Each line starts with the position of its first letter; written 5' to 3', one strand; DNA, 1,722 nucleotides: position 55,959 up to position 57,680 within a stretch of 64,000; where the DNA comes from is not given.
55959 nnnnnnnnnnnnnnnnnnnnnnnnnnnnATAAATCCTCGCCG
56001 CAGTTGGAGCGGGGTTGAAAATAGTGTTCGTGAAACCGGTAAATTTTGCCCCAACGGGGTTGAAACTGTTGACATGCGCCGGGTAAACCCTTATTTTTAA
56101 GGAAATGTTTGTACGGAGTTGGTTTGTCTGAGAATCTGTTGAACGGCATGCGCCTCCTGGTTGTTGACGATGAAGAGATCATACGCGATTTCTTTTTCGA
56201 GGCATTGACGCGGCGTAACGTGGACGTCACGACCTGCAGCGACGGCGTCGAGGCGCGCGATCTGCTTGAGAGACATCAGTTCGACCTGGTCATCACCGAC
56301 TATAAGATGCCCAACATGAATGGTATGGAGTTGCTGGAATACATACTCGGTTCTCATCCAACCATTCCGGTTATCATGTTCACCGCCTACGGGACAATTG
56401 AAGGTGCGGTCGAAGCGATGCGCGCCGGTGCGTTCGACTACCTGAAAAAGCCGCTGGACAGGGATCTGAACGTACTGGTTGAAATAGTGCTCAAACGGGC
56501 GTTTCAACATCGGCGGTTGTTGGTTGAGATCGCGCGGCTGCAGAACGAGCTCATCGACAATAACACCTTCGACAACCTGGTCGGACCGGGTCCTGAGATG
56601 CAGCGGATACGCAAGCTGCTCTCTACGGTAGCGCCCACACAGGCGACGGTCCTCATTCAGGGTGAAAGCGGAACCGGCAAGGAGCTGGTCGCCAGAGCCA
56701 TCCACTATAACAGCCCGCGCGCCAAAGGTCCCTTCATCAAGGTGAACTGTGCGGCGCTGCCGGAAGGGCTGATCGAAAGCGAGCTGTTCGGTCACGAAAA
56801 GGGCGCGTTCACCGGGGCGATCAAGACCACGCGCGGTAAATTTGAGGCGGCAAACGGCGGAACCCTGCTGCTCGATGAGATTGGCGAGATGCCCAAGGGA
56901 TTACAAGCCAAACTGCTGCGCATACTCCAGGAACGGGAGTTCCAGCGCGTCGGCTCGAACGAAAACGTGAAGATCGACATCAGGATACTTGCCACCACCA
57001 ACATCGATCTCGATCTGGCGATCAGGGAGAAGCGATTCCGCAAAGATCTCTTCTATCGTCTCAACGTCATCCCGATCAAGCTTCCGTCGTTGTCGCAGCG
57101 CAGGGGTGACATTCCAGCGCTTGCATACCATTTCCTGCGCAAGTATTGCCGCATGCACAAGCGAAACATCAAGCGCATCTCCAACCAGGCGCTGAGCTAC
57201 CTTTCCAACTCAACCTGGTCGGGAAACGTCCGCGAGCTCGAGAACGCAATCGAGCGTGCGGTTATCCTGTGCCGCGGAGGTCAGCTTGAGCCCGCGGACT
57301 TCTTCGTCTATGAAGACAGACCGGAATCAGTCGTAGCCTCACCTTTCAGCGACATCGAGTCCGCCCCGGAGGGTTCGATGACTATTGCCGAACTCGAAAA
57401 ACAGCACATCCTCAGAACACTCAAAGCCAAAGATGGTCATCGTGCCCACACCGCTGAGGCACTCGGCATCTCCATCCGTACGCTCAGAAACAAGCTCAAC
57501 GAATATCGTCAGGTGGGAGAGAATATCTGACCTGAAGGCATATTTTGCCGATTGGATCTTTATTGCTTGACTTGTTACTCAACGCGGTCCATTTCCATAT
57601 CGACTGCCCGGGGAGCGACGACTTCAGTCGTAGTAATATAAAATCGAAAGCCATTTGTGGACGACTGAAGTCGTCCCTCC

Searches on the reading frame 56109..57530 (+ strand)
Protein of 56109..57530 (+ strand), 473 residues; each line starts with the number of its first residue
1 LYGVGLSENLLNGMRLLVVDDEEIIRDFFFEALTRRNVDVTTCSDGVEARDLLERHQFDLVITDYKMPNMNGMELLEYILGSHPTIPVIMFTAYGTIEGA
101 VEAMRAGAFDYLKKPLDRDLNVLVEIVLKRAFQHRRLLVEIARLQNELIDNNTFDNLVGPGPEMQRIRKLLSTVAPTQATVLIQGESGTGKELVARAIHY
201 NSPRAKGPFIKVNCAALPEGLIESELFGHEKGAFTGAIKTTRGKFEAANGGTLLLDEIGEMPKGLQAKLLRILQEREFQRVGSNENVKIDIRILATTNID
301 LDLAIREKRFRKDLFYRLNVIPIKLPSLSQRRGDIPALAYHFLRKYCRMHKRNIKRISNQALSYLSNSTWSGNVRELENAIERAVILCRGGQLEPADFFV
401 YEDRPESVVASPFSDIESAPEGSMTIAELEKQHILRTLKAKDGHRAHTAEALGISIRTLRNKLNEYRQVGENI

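Call 23: search_protein_families(library=pfam, proteins=[window:56109-57530:+])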
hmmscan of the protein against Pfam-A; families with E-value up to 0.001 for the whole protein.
window:56109-57530:+ (473 aa): 9 families
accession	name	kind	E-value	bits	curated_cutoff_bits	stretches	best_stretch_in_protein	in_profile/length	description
PF00158.32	Sigma54_activat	-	2e-71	239.5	20.2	1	158-324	2-168/168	Sigma-54 interaction domain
PF00072.30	Response_reg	-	3e-29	101.9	30.2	1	17-119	2-104/111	Response regulator receiver domain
PF25601.1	AAA_lid_14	-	6.6e-24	84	27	1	330-398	2-70/87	AAA+ ATPase lid domain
PF14532.12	Sigma54_activ_2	-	1.7e-18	67.6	25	1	158-328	1-138/138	Sigma-54 interaction domain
PF02954.25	HTH_8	-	2.2e-12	46.9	22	1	426-466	2-42/42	Bacterial regulatory protein, Fis family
PF07728.20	AAA_5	-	4.4e-08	33.7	22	1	181-298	2-122/139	AAA domain (dynein-related subfamily)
PF13191.12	AAA_16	-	0.00022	22.2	32.6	1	157-217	2-63/167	AAA ATPase domain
PF00004.35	AAA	-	0.00028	21.8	21.2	1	181-315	1-128/131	ATPase family associated with various cellular activities (AAA)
PF07724.20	AAA_2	-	0.00062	20.3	27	0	179-309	4-135/166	AAA domain (Cdc48 subfamily)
